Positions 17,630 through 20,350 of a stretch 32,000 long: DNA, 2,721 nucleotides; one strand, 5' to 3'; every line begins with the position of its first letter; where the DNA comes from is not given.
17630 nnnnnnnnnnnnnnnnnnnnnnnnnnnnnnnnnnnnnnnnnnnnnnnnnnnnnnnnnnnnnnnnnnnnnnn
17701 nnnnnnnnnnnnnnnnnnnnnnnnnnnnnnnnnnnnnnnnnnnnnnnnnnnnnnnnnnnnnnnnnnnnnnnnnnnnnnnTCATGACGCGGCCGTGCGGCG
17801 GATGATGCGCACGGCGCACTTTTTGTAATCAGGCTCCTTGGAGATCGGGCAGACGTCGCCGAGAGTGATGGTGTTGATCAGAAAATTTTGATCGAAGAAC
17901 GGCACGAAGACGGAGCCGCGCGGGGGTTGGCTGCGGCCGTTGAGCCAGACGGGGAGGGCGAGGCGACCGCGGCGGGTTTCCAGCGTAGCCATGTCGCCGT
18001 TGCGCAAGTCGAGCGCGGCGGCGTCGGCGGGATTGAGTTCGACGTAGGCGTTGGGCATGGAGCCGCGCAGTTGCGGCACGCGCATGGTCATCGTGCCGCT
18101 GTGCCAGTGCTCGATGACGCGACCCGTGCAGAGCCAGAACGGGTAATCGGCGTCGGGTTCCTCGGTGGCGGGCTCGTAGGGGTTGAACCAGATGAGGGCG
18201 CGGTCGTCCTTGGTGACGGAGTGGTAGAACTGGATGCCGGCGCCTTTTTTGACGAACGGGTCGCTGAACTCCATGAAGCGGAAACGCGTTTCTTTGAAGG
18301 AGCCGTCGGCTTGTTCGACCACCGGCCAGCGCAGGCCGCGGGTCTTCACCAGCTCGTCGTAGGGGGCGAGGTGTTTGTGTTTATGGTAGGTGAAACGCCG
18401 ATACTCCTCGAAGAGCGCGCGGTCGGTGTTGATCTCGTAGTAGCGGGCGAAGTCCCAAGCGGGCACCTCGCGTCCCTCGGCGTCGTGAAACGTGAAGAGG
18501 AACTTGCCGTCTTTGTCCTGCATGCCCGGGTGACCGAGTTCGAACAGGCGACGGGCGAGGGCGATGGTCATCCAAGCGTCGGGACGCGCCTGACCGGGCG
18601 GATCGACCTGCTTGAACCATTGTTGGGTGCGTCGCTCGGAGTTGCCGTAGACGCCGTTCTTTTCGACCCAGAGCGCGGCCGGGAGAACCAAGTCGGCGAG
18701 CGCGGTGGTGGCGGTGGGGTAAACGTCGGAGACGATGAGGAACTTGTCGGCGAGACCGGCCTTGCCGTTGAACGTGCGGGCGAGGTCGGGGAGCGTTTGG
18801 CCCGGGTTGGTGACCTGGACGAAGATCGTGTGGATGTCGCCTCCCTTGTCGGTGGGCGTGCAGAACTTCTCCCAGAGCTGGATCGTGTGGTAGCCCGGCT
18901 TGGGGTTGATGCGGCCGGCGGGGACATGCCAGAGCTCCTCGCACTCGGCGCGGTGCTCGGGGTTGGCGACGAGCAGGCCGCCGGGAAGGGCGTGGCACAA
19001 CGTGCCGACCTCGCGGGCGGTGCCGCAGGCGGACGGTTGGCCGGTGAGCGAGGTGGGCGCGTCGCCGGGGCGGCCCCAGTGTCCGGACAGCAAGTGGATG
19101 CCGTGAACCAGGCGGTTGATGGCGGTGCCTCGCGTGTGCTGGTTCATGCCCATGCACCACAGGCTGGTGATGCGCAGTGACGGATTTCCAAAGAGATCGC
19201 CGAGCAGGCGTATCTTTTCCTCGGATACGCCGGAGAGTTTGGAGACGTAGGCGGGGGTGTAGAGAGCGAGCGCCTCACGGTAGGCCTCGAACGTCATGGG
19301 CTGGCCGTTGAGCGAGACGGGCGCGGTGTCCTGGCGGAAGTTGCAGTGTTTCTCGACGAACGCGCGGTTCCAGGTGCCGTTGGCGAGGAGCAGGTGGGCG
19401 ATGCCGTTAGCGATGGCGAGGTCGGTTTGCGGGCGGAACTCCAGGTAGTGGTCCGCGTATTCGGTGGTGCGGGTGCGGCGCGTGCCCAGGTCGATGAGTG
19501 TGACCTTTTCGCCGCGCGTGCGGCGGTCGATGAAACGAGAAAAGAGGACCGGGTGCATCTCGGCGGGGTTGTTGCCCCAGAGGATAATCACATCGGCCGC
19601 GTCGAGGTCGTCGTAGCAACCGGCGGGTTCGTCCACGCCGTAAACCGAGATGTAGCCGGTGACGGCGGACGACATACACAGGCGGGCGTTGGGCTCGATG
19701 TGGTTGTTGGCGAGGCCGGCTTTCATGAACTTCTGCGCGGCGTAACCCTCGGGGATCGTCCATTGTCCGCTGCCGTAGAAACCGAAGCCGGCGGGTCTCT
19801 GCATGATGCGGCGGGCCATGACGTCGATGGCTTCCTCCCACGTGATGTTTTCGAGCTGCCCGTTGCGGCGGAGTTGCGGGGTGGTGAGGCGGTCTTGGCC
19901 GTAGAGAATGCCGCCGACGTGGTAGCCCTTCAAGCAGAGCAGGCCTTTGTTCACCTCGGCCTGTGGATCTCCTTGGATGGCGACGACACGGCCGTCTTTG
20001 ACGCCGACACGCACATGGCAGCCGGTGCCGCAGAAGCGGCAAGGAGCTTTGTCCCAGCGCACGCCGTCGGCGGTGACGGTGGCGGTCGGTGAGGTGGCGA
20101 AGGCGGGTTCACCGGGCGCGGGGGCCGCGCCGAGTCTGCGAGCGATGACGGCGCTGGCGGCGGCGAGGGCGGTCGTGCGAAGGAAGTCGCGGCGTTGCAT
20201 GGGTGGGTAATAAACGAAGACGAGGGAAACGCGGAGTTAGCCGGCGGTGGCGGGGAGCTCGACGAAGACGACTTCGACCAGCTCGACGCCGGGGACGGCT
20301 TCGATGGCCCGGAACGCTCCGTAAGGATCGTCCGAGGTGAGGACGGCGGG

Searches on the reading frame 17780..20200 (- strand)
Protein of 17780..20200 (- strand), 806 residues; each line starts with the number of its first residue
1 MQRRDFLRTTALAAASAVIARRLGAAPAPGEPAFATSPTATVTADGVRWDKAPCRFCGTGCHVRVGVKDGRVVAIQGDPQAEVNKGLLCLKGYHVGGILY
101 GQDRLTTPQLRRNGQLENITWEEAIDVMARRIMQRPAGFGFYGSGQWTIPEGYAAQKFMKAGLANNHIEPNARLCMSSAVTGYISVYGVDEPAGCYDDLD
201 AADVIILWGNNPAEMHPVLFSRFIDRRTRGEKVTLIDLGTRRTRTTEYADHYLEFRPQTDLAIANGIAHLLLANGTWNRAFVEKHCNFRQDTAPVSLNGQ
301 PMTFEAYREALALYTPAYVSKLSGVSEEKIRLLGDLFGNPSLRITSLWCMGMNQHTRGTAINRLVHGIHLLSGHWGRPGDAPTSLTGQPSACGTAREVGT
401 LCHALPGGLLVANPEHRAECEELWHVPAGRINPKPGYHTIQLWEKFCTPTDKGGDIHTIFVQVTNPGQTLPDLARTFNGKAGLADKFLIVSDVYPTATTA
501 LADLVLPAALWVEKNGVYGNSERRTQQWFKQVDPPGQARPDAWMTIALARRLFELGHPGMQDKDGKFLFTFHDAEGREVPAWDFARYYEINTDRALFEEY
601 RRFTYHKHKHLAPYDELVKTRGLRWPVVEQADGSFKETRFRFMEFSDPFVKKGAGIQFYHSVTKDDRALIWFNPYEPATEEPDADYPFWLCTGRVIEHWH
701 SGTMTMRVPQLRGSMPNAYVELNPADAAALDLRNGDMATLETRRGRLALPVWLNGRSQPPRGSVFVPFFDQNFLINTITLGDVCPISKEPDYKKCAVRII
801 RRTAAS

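Call 58: search_protein_families(library=pfam, proteins=[window:17780-20200:-])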
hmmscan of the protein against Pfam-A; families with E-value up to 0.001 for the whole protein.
window:17780-20200:- (806 aa): 3 families
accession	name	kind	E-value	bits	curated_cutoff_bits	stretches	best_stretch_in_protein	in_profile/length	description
PF00384.28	Molybdopterin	-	1.9e-58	198.6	24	1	104-550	1-352/353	Molybdopterin oxidoreductase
PF01568.27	Molydop_binding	-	3.7e-23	82.1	26.8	1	688-796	1-110/110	Molydopterin dinucleotide binding domain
PF04879.21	Molybdop_Fe4S4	-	2.7e-17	62.9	22.7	1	48-100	2-54/55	Molybdopterin oxidoreductase Fe4S4 domain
